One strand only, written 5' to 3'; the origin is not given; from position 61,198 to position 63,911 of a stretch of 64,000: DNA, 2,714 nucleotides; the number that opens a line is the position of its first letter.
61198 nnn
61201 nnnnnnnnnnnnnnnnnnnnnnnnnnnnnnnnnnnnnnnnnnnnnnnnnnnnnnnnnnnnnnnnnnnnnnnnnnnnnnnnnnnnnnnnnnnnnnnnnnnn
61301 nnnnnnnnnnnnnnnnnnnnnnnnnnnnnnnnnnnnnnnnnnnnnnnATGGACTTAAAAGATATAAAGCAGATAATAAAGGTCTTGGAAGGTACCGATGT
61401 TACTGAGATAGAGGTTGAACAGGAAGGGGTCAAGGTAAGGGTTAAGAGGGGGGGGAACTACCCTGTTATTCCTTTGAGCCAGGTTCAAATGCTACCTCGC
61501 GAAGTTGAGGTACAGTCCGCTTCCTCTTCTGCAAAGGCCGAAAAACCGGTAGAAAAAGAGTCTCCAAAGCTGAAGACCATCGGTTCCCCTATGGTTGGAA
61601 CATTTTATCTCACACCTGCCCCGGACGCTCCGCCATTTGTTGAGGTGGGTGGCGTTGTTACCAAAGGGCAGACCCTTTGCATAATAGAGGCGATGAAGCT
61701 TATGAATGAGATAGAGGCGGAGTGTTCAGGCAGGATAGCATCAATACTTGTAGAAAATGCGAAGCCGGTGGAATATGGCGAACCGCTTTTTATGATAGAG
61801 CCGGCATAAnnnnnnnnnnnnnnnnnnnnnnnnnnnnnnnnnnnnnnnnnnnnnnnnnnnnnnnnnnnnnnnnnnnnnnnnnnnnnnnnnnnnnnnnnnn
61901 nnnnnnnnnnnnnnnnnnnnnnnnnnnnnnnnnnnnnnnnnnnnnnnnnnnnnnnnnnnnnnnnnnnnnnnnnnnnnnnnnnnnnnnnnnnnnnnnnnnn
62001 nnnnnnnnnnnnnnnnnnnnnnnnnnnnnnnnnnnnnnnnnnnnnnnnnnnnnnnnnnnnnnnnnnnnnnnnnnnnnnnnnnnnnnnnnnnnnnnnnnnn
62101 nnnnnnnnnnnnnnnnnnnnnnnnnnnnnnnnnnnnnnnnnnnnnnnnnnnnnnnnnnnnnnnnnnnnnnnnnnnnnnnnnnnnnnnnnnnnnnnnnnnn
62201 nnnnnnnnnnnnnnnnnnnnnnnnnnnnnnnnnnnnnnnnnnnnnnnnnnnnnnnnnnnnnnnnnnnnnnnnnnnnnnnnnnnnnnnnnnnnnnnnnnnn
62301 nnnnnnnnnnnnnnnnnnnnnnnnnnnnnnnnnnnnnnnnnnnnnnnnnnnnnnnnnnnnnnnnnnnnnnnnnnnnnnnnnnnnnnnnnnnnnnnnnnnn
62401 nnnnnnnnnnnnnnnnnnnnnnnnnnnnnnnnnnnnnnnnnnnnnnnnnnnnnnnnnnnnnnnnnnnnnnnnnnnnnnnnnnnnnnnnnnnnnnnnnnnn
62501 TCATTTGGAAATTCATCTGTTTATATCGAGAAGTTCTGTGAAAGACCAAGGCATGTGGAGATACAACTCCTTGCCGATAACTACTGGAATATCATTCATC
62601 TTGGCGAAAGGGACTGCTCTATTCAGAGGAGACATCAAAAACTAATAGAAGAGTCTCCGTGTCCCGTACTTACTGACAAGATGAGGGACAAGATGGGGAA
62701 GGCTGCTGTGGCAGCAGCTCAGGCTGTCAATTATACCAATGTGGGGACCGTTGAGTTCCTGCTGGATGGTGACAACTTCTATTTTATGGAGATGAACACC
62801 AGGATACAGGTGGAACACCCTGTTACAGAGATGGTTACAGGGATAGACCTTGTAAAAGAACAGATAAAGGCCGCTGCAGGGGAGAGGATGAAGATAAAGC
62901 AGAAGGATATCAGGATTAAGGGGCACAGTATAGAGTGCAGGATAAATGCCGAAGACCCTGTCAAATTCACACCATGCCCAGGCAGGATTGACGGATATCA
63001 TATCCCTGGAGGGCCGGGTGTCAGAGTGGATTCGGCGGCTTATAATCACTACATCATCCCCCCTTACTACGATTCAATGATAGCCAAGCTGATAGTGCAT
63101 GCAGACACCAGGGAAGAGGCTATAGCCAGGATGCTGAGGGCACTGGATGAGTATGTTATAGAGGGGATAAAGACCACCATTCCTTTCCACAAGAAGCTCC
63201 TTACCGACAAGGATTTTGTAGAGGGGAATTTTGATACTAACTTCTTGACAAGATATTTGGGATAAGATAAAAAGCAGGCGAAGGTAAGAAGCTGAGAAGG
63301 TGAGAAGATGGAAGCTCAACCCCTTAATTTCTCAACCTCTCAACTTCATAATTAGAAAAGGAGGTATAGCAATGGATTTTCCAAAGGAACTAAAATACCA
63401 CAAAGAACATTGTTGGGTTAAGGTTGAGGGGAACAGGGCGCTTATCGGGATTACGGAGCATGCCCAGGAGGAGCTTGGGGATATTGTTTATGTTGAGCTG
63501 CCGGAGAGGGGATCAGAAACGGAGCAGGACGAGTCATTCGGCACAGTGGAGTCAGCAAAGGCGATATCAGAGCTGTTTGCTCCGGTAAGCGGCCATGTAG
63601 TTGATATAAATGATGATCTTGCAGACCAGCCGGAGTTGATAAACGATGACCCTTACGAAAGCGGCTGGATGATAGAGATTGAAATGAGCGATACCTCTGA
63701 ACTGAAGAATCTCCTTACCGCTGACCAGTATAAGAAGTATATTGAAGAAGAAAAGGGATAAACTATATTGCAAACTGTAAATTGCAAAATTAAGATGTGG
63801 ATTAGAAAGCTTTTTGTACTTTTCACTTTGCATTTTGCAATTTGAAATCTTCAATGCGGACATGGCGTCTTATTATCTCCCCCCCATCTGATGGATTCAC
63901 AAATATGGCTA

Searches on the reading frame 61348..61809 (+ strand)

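Call 65: search_protein_families(library=pfam, proteins=[window:61348-61809:+], max_evalue=0.001)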
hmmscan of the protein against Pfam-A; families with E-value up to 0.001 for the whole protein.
window:61348-61809:+ (153 aa): 1 family
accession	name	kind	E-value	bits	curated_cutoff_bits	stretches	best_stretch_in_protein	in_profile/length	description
PF00364.28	Biotin_lipoyl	-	6.3e-22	77.6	22.1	1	77-150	2-73/73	Biotin-requiring enzyme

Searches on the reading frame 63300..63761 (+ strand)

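Call 65: search_protein_families(library=pfam, proteins=[window:63300-63761:+], max_evalue=0.001)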
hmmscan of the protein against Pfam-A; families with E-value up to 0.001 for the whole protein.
window:63300-63761:+ (153 aa): 1 family
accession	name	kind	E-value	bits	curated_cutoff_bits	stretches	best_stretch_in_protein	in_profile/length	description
PF01597.25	GCV_H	-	4.4e-47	159.4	22.2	1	31-150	1-121/122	Glycine cleavage H-protein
